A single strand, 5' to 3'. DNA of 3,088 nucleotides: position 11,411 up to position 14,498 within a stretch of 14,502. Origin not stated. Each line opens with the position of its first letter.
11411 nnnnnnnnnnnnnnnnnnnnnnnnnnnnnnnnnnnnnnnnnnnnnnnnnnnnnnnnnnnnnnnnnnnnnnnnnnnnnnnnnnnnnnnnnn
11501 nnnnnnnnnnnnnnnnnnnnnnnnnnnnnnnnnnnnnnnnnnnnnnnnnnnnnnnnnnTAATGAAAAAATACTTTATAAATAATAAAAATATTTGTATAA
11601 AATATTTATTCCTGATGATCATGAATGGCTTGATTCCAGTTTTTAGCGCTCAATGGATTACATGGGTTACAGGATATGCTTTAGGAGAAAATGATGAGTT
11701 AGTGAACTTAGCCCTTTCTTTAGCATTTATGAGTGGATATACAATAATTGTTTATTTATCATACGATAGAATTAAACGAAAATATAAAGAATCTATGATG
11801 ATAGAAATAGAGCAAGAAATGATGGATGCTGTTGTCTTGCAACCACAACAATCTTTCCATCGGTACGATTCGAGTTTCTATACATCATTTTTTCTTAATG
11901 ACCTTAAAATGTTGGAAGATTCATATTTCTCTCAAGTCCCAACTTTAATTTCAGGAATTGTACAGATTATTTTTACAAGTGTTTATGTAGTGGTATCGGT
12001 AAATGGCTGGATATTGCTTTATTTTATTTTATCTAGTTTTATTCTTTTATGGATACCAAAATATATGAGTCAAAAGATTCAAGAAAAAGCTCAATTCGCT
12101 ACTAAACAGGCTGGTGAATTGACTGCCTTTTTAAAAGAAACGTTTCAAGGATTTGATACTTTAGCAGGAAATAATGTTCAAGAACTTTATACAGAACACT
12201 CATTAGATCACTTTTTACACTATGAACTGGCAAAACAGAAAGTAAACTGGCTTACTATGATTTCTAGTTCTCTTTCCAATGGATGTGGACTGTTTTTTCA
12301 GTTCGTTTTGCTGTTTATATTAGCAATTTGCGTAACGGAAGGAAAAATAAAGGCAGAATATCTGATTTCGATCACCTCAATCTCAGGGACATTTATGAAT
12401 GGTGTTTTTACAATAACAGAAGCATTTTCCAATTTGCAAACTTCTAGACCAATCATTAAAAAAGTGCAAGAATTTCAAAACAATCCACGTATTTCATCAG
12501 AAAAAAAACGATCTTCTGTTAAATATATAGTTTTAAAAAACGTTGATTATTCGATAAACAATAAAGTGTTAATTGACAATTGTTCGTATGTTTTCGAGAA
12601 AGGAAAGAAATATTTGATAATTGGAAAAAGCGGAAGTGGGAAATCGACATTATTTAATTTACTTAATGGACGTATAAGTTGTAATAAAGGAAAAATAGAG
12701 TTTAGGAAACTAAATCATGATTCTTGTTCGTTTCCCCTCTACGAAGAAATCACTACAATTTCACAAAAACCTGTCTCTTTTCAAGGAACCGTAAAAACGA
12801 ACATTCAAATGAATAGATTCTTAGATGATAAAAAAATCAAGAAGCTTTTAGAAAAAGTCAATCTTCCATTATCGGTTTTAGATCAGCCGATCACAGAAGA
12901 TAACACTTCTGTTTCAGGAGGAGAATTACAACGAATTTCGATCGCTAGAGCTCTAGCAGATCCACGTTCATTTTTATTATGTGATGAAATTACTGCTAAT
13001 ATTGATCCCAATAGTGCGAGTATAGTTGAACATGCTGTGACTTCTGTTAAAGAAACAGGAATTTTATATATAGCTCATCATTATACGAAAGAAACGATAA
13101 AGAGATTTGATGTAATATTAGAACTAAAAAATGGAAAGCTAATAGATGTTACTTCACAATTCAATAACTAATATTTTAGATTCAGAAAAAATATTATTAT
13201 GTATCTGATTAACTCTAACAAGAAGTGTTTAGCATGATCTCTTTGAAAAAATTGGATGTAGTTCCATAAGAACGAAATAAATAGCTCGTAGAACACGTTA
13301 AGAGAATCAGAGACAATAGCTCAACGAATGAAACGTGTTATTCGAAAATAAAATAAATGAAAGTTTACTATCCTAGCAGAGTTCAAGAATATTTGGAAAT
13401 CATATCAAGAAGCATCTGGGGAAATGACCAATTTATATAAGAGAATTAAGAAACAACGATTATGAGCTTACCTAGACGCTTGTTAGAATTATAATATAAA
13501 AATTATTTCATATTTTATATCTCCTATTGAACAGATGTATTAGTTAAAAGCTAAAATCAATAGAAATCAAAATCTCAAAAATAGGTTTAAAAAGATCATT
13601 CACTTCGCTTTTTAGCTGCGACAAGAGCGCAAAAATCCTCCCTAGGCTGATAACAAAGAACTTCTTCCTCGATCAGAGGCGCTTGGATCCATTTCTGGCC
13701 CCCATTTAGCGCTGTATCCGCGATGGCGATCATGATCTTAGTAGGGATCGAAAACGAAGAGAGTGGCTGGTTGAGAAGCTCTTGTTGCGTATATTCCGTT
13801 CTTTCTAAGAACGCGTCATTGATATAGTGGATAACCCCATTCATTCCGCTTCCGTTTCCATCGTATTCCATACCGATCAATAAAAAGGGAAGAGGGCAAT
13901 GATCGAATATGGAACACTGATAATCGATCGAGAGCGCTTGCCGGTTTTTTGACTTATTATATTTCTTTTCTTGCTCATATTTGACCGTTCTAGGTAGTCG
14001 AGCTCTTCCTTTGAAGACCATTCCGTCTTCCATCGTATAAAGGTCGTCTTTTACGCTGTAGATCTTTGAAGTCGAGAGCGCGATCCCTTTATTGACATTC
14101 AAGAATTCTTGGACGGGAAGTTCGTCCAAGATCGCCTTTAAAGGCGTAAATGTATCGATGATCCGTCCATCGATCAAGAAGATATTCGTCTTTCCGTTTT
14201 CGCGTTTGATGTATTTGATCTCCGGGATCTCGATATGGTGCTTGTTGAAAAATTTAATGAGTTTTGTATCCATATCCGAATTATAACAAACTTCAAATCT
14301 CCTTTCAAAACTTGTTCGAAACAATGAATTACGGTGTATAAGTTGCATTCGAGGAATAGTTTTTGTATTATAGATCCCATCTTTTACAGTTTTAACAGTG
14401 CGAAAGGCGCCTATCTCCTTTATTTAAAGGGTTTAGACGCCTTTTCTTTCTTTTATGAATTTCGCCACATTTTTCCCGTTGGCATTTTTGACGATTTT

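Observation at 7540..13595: AT-rich island encoding a self-contained, regulator-linked radical-SAM peptide system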

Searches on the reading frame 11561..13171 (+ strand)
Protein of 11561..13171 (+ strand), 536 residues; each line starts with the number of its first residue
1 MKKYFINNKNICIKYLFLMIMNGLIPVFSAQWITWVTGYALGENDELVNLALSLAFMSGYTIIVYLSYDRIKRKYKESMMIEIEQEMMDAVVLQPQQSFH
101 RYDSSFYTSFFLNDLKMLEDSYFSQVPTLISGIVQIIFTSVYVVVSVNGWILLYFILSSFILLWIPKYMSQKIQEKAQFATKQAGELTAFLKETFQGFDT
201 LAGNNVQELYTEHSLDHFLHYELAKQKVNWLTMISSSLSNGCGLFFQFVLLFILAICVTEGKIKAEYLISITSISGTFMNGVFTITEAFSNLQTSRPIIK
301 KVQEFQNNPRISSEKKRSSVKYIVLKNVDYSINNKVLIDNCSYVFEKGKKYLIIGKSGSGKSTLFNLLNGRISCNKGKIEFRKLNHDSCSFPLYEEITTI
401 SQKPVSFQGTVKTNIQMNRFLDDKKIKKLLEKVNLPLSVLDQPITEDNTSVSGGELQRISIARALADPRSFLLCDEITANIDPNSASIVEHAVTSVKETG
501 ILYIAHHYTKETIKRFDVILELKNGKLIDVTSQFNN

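Call 5: search_protein_families(library=pfam, proteins=[window:11561-13171:+], max_evalue=0.1)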
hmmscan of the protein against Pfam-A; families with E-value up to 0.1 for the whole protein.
window:11561-13171:+ (536 aa): 9 families
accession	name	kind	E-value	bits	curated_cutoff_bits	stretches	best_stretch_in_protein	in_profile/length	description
PF00005.33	ABC_tran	-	1.7e-24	87.4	25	1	339-479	2-137/137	ABC transporter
PF00664.28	ABC_membrane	-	9.9e-18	65.2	28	1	19-280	12-272/274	ABC transporter transmembrane region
PF13555.12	AAA_29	-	0.00018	21.6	27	1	344-365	18-39/61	P-loop containing region of AAA domain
PF03193.22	RsgA_GTPase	-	0.00019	21.7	30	1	318-379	77-137/174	RsgA GTPase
PF02463.25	SMC_N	-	0.00045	20.1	40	1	398-518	97-207/220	RecF/RecN/SMC N terminal domain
PF14666.11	RICTOR_M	-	0.0023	18.1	27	1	261-335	2-76/104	Rapamycin-insensitive companion of mTOR, middle domain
PF01926.29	MMR_HSR1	-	0.013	16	21.9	1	352-379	3-29/113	50S ribosome-binding GTPase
PF13401.12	AAA_22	-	0.061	14.1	27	0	352-410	9-68/130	AAA domain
PF13304.12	AAA_21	-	0.07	13.6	27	0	352-388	3-33/304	AAA domain, putative AbiEii toxin, Type IV TA system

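Call 6: search_protein_families(library=ncbifam, proteins=[window:11561-13171:+], max_evalue=0.1)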
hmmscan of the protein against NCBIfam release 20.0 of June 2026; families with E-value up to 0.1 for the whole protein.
window:11561-13171:+ (536 aa): 185 families (the best 25 are shown)
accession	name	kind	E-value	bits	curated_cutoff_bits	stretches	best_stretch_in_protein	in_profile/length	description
NF050039.1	sacti_exp_GggC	equivalog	1.2e-42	146.8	750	1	1-522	1-511/511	streptosactin export ABC transporter GggC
TIGR03796.1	NHLM_micro_ABC1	equivalog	1.6e-38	132.5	853.3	1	12-529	160-691/710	NHLP family bacteriocin export ABC transporter peptidase/permease/ATPase subunit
TIGR02857.1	CydD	equivalog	2e-38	132.7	435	1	306-521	301-528/529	thiol reductant ABC exporter subunit CydD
TIGR03375.1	type_I_sec_LssB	subfamily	1.3e-35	122.8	693.1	1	138-528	274-680/696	type I secretion system permease/ATPase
NF008364.0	PRK11160.1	equivalog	1.3e-34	119.7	630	1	110-531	122-556/575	heme ABC transporter ATP-binding protein/permease CydC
TIGR02868.1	CydC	equivalog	2.8e-33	115.3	329.05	1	113-507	118-529/530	thiol reductant ABC exporter subunit CydC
TIGR02203.1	MsbA_lipidA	equivalog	1.9e-32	112.5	602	1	76-529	83-548/572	lipid A export permease/ATP-binding protein MsbA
NF008379.0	PRK11174.1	equivalog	2e-31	109.3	684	1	315-530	342-564/588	heme ABC transporter permease/ATP-binding protein CydD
NF045998.1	cleave_ABC_plasm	equivalog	3e-31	108.4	500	1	3-497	146-649/673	Mbov_0121 family peptidase domain-containing ABC transporter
TIGR01846.1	type_I_sec_HlyB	subfamily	2.1e-29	102.3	725.55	1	133-529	260-671/694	type I secretion system permease/ATPase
TIGR03797.1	NHLM_micro_ABC2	equivalog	2.3e-29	102.4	709.4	1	17-529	143-664/686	NHLP bacteriocin export ABC transporter permease/ATPase subunit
TIGR01193.1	bacteriocin_ABC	subfamily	1e-28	100.3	523.85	1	54-531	195-690/708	peptide cleavage/export ABC transporter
TIGR01842.1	type_I_sec_PrtD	subfamily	1.9e-28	99.3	510.15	1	44-528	42-532/544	type I secretion system permease/ATPase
NF007601.2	PRK10247.1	equivalog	1.3e-27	96.7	292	1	324-509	3-193/204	iron efflux ABC transporter ATP-binding subunit FetA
NF008056.1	PRK10790.1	equivalog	4e-27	95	746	1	79-529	96-554/584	SmdB family multidrug efflux ABC transporter permease/ATP-binding protein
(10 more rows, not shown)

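Call 93: search_protein_families(library=padloc, proteins=[window:11561-13171:+], max_evalue=0.001)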
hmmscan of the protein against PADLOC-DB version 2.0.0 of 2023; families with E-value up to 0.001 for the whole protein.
window:11561-13171:+ (536 aa): 2 families
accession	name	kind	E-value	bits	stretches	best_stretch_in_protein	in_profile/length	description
PDLC04135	mad3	-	9.8e-20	69.4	2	447-524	260-339/374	mads_3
PDLC04140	mad8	-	7.7e-07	26.9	1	336-487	15-208/314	mads_8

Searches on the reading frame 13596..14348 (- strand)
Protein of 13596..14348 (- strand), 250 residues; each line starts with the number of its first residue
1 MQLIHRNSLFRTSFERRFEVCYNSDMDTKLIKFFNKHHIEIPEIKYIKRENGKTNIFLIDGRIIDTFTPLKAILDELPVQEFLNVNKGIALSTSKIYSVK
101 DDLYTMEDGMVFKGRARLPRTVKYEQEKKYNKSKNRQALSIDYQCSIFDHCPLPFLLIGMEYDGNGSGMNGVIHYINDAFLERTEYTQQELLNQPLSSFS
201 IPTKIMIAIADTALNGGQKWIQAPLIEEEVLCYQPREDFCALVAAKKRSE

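Call 5: search_protein_families(library=pfam, proteins=[window:13596-14348:-], max_evalue=0.1)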
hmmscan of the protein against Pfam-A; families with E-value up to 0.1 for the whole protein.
window:13596-14348:- (250 aa): 4 families
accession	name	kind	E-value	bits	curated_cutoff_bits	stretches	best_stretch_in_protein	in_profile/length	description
PF04397.21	LytTR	-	1.7e-05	25.4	22.6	1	37-102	4-68/98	LytTr DNA-binding domain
PF13426.13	PAS_9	-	0.0015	19.2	27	1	170-202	10-41/103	PAS domain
PF13188.13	PAS_8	-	0.0052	17.1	21.8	1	146-193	5-40/65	PAS domain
PF00989.32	PAS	-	0.016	15.7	22.6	1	170-203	20-53/113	PAS fold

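Call 6: search_protein_families(library=ncbifam, proteins=[window:13596-14348:-], max_evalue=0.1)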
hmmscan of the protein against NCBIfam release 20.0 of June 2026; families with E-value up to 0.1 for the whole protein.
window:13596-14348:- (250 aa): 0 families
